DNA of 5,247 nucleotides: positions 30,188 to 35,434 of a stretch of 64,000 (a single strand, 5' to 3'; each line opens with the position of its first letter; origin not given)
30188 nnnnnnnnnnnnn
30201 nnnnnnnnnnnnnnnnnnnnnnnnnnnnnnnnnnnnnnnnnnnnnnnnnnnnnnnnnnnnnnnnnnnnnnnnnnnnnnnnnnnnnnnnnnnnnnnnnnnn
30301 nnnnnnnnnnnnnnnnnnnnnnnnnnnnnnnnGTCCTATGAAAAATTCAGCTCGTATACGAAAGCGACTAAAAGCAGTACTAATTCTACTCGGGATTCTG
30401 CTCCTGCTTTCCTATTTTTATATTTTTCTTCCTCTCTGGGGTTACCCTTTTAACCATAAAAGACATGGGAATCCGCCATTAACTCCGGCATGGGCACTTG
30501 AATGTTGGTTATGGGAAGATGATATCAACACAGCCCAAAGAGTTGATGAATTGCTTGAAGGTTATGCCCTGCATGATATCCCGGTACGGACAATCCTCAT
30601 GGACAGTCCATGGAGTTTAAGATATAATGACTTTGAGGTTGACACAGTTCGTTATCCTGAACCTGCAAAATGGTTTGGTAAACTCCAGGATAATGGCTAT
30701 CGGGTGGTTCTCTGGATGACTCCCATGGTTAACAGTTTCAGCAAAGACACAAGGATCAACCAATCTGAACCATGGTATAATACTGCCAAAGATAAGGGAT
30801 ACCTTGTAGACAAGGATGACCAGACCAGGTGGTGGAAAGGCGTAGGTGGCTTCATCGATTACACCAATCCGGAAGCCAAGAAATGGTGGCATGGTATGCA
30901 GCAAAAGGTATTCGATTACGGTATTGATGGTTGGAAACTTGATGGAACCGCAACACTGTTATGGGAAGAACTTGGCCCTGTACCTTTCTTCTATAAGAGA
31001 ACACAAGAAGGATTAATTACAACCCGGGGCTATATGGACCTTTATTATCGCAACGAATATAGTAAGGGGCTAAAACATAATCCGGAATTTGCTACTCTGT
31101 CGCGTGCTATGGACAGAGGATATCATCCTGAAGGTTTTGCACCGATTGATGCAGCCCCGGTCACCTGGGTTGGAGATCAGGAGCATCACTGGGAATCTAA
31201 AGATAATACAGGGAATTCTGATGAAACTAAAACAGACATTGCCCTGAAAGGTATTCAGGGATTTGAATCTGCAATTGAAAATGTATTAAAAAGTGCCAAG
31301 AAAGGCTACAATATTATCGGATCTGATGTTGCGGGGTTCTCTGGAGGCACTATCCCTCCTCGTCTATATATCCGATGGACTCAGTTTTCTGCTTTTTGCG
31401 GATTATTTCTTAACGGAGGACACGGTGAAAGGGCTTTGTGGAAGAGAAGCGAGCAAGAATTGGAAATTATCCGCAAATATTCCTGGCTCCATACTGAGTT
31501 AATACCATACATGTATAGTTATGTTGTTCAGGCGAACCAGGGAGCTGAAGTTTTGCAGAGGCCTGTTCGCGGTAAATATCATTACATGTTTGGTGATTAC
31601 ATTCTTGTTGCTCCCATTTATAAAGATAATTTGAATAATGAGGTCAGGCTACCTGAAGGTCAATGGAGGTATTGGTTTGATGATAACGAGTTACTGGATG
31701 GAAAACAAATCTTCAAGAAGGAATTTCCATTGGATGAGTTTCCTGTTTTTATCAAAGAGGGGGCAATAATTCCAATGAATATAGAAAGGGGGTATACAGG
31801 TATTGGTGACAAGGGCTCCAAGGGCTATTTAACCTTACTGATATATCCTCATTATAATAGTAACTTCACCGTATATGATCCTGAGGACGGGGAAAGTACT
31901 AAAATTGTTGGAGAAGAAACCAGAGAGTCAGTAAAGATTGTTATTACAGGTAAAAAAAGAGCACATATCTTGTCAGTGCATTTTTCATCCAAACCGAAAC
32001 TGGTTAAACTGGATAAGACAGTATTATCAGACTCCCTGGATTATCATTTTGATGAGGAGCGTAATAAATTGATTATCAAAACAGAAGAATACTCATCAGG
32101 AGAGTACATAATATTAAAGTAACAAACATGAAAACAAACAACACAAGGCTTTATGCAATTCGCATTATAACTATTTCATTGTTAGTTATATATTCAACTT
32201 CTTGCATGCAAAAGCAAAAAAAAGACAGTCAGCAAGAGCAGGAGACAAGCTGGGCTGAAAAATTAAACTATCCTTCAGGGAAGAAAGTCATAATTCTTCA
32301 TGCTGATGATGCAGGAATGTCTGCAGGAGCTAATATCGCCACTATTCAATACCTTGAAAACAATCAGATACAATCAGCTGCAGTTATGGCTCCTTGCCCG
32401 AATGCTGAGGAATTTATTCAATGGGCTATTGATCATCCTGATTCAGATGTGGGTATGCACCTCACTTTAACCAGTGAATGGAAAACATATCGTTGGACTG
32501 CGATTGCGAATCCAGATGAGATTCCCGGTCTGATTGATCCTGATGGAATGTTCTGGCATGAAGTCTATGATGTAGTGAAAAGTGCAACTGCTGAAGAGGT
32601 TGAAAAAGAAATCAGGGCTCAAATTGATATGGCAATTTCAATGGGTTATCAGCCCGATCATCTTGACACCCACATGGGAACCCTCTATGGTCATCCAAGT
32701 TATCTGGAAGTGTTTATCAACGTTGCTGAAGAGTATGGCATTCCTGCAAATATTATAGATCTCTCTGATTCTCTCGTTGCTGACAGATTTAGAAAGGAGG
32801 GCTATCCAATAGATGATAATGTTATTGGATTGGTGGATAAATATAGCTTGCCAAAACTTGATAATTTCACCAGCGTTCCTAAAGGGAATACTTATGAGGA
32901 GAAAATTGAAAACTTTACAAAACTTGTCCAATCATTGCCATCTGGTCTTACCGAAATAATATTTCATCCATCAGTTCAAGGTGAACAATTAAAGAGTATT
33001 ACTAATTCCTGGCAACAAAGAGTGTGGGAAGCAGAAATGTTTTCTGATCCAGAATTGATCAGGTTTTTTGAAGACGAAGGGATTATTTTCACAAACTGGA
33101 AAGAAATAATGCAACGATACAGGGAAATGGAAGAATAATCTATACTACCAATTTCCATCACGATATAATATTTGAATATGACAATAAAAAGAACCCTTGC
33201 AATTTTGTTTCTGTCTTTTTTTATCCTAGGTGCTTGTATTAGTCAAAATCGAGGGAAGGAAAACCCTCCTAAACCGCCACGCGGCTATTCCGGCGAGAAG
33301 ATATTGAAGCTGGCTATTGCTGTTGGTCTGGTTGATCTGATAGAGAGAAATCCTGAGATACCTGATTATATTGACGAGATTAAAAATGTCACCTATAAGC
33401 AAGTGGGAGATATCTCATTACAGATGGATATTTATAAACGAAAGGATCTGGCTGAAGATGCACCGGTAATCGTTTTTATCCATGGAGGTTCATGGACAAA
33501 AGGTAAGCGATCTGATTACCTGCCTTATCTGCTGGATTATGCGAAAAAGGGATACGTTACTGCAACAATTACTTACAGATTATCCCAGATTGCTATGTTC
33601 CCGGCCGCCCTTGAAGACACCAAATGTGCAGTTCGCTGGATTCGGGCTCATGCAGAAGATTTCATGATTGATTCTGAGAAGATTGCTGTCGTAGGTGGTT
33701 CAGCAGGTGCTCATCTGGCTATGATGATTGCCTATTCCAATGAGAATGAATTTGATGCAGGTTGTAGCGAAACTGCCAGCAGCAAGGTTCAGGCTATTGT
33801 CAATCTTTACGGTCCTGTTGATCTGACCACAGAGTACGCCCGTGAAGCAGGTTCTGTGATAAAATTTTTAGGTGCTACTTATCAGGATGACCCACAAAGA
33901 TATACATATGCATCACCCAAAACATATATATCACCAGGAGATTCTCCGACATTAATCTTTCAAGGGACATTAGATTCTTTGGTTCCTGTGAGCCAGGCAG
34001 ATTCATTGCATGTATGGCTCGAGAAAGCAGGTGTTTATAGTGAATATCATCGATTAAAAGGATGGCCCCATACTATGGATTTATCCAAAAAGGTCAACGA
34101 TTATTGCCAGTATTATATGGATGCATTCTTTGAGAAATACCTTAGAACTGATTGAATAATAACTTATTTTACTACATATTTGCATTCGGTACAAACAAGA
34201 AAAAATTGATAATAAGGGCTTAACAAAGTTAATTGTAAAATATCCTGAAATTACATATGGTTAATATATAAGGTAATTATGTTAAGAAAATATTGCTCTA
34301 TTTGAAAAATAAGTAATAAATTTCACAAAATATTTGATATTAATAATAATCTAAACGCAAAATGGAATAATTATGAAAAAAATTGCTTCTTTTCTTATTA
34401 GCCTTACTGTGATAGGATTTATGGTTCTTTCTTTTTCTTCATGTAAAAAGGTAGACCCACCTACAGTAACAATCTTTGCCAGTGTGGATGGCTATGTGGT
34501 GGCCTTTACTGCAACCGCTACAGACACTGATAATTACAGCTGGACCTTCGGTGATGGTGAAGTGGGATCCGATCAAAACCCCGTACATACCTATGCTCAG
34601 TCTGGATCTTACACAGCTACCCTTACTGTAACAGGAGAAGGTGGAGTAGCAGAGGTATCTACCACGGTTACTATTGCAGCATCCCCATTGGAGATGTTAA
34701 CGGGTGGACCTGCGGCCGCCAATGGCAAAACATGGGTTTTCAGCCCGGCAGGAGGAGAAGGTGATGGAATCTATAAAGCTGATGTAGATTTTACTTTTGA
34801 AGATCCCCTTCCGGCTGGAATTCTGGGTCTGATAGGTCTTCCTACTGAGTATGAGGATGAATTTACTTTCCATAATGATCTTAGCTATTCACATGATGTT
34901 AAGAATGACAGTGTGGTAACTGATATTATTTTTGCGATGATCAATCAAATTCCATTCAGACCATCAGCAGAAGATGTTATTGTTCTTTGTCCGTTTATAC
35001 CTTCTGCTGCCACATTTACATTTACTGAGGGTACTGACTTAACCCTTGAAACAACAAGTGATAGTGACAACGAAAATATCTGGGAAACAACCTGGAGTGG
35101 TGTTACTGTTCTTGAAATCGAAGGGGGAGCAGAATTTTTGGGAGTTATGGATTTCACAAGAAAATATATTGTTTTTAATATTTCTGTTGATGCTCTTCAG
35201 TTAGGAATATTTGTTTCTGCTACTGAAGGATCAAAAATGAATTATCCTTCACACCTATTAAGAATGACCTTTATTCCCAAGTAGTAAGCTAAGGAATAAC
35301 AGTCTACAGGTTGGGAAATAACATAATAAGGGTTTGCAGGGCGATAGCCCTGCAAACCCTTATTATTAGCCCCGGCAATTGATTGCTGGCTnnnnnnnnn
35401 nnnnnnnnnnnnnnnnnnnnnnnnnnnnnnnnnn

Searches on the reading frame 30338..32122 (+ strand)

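Call 36: search_protein_families(library=pfam, proteins=[window:30338-32122:+])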
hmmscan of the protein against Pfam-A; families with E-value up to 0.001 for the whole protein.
window:30338-32122:+ (594 aa): 2 families
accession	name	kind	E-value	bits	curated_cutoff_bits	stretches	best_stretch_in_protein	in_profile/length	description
PF01055.32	Glyco_hydro_31_2nd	-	1.2e-45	156.7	23.5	2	46-287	1-239/328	Glycosyl hydrolases family 31 TIM-barrel domain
PF21365.3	Glyco_hydro_31_3rd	-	9.4e-13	48.9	24.4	1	413-478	22-87/87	Glycosyl hydrolase family 31 C-terminal domain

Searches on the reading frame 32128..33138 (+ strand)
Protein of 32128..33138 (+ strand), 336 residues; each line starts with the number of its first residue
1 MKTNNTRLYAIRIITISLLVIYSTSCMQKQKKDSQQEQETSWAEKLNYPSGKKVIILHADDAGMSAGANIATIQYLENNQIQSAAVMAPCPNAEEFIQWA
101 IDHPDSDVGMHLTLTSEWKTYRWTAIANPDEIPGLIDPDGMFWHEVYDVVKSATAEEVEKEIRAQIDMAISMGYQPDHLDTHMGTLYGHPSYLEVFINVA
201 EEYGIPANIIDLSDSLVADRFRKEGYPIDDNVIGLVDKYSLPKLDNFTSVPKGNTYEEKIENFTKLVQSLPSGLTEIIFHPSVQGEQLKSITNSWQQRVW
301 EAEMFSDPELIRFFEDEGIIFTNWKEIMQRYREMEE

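Call 36: search_protein_families(library=pfam, proteins=[window:32128-33138:+])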
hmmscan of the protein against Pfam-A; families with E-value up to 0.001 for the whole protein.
window:32128-33138:+ (336 aa): 1 family
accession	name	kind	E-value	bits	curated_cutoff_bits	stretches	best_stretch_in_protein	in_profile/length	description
PF04794.17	YdjC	-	4e-57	194.5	29.7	1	55-315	2-265/266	YdjC-like protein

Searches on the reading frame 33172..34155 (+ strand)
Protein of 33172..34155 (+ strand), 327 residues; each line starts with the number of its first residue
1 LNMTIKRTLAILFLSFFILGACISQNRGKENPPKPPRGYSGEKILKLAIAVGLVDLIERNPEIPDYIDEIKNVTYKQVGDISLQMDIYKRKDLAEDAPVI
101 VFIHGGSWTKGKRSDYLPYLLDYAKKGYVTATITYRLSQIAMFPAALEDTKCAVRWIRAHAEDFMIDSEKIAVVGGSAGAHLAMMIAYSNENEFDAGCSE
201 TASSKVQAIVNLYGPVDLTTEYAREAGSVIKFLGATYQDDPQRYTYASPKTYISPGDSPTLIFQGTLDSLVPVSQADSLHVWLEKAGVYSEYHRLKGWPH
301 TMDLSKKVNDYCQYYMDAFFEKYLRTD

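Call 36: search_protein_families(library=pfam, proteins=[window:33172-34155:+])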
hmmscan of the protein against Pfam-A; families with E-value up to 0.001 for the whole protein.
window:33172-34155:+ (327 aa): 6 families
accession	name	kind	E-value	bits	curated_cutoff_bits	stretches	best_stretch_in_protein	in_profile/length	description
PF20434.5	BD-FAE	-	4e-60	203.4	26.8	1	85-283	1-215/215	BD-FAE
PF07859.19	Abhydrolase_3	-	5.5e-21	75.7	25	1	100-301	1-207/210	alpha/beta hydrolase fold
PF00326.27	Peptidase_S9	-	1.2e-13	51.5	22.6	1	154-325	49-211/213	Prolyl oligopeptidase family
PF00135.34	COesterase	-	2.4e-13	50.3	27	1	82-227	85-242/515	Carboxylesterase family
PF00561.26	Abhydrolase_1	-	0.00019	21.6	25.8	0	223-293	165-231/245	alpha/beta hydrolase fold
PF12697.13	Abhydrolase_6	-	0.00045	21.4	26.3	1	100-215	1-97/217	Alpha/beta hydrolase family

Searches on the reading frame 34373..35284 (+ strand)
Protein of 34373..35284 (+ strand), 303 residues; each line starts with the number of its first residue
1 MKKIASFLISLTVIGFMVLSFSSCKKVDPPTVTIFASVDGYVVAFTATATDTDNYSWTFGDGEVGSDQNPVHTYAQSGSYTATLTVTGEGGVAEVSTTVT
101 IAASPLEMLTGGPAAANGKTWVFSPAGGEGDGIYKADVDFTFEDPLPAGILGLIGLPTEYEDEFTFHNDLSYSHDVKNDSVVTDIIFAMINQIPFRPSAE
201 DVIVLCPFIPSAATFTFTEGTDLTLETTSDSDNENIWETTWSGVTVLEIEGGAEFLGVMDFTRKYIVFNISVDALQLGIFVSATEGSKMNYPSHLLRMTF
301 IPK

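Call 37: search_protein_families(library=pfam, proteins=[window:34373-35284:+])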
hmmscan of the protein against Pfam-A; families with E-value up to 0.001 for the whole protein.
window:34373-35284:+ (303 aa): 2 families
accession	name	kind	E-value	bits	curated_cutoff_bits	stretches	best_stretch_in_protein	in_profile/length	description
PF18911.6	PKD_4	-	5.6e-15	55.6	27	1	39-101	16-83/85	PKD domain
PF00801.26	PKD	-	2.6e-10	40.6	23.5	1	39-100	13-79/80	PKD domain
